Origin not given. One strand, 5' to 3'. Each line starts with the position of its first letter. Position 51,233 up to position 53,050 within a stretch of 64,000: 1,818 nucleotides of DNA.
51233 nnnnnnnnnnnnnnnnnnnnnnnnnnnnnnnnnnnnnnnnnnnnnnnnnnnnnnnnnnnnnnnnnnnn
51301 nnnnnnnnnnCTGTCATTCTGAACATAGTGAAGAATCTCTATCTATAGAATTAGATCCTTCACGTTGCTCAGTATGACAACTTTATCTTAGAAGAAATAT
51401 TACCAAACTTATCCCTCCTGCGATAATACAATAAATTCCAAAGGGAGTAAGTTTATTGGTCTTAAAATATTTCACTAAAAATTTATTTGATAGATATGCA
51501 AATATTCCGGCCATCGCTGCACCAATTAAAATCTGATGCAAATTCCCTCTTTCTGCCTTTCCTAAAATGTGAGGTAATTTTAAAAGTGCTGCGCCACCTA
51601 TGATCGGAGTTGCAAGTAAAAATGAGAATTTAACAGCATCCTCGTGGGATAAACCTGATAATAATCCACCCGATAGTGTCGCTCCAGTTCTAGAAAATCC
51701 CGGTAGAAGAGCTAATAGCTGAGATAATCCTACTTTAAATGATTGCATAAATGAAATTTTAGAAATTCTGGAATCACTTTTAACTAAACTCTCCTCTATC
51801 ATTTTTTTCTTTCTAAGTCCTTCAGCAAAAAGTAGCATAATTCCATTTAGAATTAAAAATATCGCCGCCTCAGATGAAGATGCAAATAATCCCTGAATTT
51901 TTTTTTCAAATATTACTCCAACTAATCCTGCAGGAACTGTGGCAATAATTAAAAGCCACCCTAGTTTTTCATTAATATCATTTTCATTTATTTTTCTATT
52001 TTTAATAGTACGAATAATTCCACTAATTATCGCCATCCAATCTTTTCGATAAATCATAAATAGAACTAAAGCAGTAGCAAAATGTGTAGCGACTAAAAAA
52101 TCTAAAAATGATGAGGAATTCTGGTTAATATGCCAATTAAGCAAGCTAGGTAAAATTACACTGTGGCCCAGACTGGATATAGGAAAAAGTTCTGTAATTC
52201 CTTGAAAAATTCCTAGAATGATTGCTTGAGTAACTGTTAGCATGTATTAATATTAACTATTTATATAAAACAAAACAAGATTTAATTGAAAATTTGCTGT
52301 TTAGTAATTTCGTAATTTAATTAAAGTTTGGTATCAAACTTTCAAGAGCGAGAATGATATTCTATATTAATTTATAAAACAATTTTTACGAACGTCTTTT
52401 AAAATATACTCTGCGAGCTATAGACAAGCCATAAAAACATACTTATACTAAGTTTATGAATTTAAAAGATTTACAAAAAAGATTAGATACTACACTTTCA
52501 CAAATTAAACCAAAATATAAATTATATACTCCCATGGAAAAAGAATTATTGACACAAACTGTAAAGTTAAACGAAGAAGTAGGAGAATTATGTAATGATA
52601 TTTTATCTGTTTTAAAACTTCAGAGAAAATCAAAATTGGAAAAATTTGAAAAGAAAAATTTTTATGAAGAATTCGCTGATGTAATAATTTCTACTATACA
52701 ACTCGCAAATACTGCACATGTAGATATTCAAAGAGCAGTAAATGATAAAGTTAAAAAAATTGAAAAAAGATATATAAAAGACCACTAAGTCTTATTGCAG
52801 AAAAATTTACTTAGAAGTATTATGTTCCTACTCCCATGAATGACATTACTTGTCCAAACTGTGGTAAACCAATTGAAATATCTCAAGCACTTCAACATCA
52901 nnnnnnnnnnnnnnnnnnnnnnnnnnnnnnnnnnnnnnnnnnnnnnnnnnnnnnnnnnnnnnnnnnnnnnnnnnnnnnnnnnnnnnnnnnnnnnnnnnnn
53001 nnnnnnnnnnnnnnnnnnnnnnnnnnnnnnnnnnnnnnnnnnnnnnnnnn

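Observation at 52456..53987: MazG-like NTP pyrophosphohydrolase next to a zinc-ribbon / coiled-coil / PD-(D/E)xK-like protein: candidate two-gene defence or stress module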

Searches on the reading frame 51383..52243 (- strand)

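Call 3: search_protein_families(library=pfam, proteins=[window:51383-52243:-], max_evalue=0.1)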
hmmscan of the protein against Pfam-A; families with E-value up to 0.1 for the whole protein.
window:51383-52243:- (286 aa): 2 families
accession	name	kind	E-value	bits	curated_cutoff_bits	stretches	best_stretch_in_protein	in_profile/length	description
PF02673.24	BacA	-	3.7e-72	243.6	33.4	1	7-277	1-256/257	Bacitracin resistance protein BacA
PF13396.11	PLDc_N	-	0.067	13.6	23.3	1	73-111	4-35/42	Phospholipase_D-nuclease N-terminal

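Call 43: search_protein_families(library=padloc, proteins=[window:51383-52240:-], max_evalue=0.001)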
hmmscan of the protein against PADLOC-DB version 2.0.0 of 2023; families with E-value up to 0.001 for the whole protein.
window:51383-52240:- (285 aa): 0 families

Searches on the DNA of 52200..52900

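Call 67: search_rna_families(source=window, start=52200, end=52900, threshold=evalue, max_evalue=1)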
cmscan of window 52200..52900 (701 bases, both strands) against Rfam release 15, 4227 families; matches with E-value up to 1: 0.
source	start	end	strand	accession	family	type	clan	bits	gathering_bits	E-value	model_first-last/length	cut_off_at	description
